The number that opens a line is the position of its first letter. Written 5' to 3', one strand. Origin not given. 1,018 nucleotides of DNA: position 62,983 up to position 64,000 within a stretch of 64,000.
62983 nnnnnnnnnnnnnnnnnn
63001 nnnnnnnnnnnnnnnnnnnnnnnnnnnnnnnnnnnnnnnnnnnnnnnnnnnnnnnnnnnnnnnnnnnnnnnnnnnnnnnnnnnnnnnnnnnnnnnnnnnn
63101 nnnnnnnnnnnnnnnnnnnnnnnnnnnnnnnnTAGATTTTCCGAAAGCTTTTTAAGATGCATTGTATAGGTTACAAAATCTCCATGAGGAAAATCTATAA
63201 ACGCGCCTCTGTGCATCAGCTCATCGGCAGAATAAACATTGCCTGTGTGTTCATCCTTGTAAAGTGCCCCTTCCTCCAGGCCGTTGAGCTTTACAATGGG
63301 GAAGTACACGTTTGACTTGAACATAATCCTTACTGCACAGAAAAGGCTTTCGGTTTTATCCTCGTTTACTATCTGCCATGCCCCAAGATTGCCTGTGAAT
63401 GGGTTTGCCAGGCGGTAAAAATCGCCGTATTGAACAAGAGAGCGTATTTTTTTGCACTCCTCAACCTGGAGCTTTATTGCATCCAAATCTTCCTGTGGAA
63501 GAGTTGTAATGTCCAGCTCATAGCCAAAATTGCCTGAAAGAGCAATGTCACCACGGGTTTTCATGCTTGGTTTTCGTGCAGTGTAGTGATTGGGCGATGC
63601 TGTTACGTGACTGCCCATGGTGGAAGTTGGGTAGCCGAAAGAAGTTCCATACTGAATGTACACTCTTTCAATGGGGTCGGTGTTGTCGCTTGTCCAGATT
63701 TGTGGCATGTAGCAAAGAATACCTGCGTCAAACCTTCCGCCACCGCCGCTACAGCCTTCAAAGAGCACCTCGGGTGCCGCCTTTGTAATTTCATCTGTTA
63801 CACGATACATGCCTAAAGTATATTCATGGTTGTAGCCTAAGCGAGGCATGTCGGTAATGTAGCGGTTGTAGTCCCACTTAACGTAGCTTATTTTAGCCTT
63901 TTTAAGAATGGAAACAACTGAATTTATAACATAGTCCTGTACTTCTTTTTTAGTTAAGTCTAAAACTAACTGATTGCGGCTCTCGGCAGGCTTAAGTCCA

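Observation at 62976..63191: Perfect 40-bp direct repeats bracket a 136-bp GC-rich stem-loop-rich element at the 3' end of the alpha-galactosidase gene, upstream of ilvE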

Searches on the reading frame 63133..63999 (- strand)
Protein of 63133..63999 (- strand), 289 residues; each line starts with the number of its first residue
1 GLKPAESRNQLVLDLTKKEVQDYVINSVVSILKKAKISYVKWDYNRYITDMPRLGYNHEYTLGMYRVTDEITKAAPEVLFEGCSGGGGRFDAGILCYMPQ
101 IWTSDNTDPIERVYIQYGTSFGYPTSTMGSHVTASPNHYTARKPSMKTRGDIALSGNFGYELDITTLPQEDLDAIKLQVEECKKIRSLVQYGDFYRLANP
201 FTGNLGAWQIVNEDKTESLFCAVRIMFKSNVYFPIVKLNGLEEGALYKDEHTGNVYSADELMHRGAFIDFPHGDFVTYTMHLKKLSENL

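Call 14: find_homologous_proteins(query=window:63133-63999:-, max_evalue=1e-30)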
Query seq(289 aa) (289 aa): 1465 proteins with E <= 1e-30 among 1925 candidates; the best 120 are listed.
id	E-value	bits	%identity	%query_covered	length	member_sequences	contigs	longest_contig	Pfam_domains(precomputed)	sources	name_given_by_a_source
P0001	2.2e-161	554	87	92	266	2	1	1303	PF02065.25,PF16874.12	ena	-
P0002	1.3e-139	482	72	97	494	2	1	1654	PF16875.12,PF02065.25,PF16874.12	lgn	-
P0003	2.7e-124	432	83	77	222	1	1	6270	PF02065.25,PF16874.12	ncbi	-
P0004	1.2e-95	338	52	98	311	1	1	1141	PF02065.25,PF16874.12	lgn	-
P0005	6.7e-93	329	53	98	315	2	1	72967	PF02065.25,PF16874.12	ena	-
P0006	3.0e-92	327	52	96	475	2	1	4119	PF16875.12,PF01055.33,PF02065.25,PF16874.12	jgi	jgi:alpha-galactosidase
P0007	1.0e-91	325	53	97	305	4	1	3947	PF02065.25,PF16874.12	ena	-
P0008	1.4e-91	325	52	98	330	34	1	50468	PF02065.25,PF16874.12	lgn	-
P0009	1.9e-91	324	52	98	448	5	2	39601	PF01055.33,PF02065.25,PF16874.12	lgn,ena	-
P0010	3.7e-91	323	52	98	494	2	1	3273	PF16875.12,PF02065.25,PF16874.12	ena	-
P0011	4.8e-91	323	53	97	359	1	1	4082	PF02065.25,PF16874.12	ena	-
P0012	4.5e-90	320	51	96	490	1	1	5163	PF16875.12,PF02065.25,PF16874.12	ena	-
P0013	7.0e-90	319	51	98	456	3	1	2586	PF02065.25,PF16874.12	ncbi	-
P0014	1.5e-89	318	49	99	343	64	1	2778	PF02065.25,PF16874.12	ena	-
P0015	7.2e-89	316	50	98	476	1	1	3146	PF16875.12,PF02065.25,PF16874.12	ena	-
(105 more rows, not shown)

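Call 18: find_encoding_contigs(protein=P0001, flank=6000)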
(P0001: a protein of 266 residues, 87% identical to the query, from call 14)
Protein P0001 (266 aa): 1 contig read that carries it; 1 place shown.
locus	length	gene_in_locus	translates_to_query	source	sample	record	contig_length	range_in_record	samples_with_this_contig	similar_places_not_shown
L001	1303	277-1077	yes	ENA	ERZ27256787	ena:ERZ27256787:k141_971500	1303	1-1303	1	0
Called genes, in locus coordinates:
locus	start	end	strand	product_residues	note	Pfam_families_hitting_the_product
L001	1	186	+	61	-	?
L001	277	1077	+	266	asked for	PF02065:Melibiase, PF16874:Glyco_hydro_36C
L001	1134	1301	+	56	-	?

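Call 19: find_encoding_contigs(protein=P0003, flank=6000)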
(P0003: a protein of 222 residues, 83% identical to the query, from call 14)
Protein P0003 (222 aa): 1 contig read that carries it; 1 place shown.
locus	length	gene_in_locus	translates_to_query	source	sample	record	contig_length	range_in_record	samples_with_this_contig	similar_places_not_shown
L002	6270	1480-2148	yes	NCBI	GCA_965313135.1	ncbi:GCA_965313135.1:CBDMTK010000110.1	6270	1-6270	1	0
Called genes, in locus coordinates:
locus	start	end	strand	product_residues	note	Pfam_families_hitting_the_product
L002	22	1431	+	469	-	PF16875:Glyco_hydro_36N, PF02065:Melibiase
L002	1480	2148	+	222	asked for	PF02065:Melibiase, PF16874:Glyco_hydro_36C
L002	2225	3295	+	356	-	PF01063:Aminotran_4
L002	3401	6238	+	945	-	PF00395:SLH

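Call 20: find_encoding_contigs(protein=P0002, flank=6000)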
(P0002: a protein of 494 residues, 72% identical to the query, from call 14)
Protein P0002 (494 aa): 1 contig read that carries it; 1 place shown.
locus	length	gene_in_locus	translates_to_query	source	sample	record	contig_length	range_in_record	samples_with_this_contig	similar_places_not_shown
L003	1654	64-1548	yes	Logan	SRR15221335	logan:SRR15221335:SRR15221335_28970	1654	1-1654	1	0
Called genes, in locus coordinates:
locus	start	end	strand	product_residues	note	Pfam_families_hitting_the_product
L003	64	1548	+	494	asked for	PF16875:Glyco_hydro_36N, PF02065:Melibiase, PF16874:Glyco_hydro_36C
